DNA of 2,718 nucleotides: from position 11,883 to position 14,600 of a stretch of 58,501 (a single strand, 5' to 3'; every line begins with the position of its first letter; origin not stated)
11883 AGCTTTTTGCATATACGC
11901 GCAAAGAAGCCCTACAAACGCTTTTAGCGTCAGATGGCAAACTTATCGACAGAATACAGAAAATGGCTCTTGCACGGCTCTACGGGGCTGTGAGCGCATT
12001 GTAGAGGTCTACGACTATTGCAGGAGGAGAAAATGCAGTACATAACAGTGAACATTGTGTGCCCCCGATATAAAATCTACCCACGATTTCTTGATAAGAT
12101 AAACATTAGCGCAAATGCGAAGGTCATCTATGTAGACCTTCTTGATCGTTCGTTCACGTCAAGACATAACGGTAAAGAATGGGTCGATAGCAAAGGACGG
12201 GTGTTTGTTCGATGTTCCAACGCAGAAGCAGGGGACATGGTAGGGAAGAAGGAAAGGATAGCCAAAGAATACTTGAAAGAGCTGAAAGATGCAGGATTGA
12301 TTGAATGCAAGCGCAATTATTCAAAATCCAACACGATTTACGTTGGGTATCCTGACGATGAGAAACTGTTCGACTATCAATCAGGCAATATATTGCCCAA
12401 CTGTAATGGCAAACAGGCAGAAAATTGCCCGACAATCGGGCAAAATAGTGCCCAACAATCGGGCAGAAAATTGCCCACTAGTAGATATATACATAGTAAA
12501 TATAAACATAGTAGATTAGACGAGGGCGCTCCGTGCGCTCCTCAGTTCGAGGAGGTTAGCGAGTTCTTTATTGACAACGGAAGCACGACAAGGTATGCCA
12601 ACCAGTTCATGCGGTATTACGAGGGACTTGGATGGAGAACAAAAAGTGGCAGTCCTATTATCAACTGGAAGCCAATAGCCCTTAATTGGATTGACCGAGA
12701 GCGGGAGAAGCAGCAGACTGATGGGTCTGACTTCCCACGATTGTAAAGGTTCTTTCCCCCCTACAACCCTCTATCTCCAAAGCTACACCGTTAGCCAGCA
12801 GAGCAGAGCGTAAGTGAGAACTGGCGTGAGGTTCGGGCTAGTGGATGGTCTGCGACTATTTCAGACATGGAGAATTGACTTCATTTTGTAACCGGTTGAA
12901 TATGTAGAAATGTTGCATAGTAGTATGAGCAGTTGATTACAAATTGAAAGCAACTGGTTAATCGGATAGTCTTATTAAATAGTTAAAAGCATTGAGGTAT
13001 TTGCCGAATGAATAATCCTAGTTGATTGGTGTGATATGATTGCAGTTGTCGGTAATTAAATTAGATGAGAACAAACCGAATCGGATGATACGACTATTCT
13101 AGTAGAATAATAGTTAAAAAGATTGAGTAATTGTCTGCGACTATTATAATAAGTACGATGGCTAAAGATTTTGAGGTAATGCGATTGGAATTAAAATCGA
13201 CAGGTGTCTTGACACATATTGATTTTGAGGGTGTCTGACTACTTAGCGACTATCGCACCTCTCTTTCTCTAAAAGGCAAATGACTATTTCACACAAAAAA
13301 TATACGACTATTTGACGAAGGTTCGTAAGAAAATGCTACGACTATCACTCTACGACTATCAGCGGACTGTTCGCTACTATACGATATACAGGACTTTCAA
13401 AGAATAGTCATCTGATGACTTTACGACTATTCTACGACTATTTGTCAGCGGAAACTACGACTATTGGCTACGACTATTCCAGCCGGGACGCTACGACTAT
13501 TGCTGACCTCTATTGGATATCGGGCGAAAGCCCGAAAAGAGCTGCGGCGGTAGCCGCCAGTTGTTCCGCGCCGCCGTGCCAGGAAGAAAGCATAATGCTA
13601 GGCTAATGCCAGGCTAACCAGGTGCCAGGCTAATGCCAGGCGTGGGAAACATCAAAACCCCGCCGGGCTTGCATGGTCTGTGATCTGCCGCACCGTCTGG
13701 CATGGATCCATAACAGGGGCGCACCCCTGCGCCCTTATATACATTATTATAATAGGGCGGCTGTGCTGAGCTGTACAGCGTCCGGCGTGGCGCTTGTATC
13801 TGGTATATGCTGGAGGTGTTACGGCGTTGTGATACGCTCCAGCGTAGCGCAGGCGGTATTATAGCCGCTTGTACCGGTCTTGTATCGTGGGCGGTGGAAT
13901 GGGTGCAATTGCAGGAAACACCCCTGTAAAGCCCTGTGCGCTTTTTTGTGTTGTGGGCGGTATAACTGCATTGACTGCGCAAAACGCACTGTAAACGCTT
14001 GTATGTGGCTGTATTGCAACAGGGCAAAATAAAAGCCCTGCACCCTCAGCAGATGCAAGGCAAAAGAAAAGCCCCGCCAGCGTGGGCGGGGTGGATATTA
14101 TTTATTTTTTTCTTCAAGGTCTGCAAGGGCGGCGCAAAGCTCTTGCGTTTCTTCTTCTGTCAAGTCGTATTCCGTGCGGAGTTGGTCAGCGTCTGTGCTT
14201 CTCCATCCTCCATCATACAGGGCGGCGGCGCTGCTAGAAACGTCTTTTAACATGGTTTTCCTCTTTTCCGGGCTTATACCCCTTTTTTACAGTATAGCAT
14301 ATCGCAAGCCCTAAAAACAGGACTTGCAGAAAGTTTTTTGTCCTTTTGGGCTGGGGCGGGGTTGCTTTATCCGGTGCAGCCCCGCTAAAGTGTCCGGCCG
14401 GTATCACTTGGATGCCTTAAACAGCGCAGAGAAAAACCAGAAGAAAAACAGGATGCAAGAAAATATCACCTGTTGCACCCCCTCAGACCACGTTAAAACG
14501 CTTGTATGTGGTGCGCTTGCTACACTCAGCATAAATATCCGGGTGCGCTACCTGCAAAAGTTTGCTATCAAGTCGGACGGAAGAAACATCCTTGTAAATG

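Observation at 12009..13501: Second, unrelated iteron origin next to a RepA_N-type initiator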

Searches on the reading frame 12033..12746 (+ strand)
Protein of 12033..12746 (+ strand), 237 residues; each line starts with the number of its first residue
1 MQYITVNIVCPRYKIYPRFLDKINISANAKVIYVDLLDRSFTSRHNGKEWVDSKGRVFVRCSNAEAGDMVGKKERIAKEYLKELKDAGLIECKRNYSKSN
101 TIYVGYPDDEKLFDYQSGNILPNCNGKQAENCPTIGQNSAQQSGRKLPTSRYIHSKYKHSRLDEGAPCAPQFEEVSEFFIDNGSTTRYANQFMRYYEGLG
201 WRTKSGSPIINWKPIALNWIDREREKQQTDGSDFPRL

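Call 7: search_protein_families(library=pfam, proteins=[window:12033-12746:+], max_evalue=0.01)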
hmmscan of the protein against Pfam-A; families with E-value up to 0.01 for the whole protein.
window:12033-12746:+ (237 aa): 1 family
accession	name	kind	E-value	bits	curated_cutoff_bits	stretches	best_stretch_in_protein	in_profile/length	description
PF06970.17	RepA_N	-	1e-07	32.1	30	1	24-84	18-76/76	Replication initiator protein A (RepA) N-terminus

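Call 8: search_protein_families(library=phrogs, proteins=[window:12033-12746:+], max_evalue=0.01)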
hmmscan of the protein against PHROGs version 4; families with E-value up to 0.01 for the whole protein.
window:12033-12746:+ (237 aa): 8 families
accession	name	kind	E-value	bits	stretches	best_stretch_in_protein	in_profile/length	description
phrog_7882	-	DNA, RNA and nucleotide metabolism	1.4e-09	38.9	1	23-111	31-124/314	DnaD-like helicase loader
phrog_186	-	DNA, RNA and nucleotide metabolism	6.5e-08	33.6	1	14-129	24-134/308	DnaD-like helicase loader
phrog_15768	-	unknown function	5.3e-07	30.8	1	168-231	130-192/228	-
phrog_32943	-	unknown function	4.8e-05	23.6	1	25-103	31-108/287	-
phrog_28809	-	unknown function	0.00011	23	1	175-224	136-185/211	-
phrog_428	-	DNA, RNA and nucleotide metabolism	0.00022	21.5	1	16-118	94-189/455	replication initiation protein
phrog_23776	-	unknown function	0.00027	21.5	0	165-233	168-243/280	-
phrog_25487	-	DNA, RNA and nucleotide metabolism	0.0071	16.5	1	21-112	49-143/412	replication protein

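Call 84: find_homologous_proteins(query=window:12033-12746:+, max_evalue=0.001)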
Query window:12033-12746:+ (237 aa): 9 proteins with E <= 0.001 among 142 candidates.
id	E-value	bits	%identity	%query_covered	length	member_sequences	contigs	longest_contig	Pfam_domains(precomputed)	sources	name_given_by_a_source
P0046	1.5e-149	514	93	100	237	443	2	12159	PF06970.19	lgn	-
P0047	9.9e-130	449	86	100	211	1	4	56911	PF06970.19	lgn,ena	-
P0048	1.7e-125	435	78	100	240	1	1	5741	PF06970.19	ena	-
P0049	9.5e-78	279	58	100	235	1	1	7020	PF06970.19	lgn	-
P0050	6.0e-77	276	56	100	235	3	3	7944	PF06970.19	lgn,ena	-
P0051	1.0e-74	269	93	55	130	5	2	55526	PF06970.19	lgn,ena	-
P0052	2.3e-56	209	45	96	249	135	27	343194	PF06970.19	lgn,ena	-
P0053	3.6e-51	192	99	36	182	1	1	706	-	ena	-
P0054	4.0e-7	48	42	36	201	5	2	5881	PF06970.19,PF04545.23,PF08281.19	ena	-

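Call 88: find_encoding_contigs(protein=P0052, flank=6000, max_places=3)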
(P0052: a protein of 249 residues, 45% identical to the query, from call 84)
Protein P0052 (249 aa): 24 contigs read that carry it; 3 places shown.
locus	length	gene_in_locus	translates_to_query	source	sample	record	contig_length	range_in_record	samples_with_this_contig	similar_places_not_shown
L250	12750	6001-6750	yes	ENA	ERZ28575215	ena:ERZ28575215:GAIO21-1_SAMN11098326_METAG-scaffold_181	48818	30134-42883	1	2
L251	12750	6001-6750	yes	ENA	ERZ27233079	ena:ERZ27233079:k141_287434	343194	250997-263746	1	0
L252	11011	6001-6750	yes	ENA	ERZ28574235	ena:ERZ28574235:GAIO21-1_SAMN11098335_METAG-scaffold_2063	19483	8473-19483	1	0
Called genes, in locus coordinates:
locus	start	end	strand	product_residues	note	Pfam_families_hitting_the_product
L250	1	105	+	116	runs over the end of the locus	-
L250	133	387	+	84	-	-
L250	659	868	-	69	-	PF09274:ParG (faint)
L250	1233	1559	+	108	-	-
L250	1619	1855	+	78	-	-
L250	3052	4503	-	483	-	PF14659:Phage_int_SAM_3 (weak), PF00589:Phage_integrase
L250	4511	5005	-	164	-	PF12844:HTH_19 (weak), PF13560:HTH_31, PF01381:HTH_3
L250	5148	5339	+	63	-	-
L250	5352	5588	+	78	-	PF12728:HTH_17 (weak)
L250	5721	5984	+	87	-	-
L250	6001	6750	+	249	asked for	PF06970:RepA_N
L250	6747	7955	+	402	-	PF03796:DnaB_C, PF06745:ATPase, PF13481:AAA_25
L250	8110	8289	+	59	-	-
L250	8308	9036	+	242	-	-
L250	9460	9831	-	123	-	PF18812:PBECR3, PF18810:PBECR2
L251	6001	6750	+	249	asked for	PF06970:RepA_N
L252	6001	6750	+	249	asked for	PF06970:RepA_N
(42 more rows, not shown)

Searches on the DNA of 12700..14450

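Call 69: search_rna_families(source=window, start=12700, end=14450, threshold=evalue, max_evalue=1)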
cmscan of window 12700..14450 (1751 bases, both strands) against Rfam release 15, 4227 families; matches with E-value up to 1: 3.
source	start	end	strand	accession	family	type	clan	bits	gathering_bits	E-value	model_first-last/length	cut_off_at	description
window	14345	14397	-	RF02685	RAGATH-5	Gene; ribozyme;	-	62.5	50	1.8e-09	1-53/53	no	RAGATH-5 RNA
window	14027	14092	-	RF02837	anti-hemB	Gene; sRNA;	-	22.2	49.5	0.022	1-81/81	no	Burkholderia RNA 7 (anti-hemB)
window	14064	14103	+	RF02628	Hrs1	Gene; sRNA;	-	20.1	56.4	0.6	1-74/74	no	Hfq-regulated sRNA 1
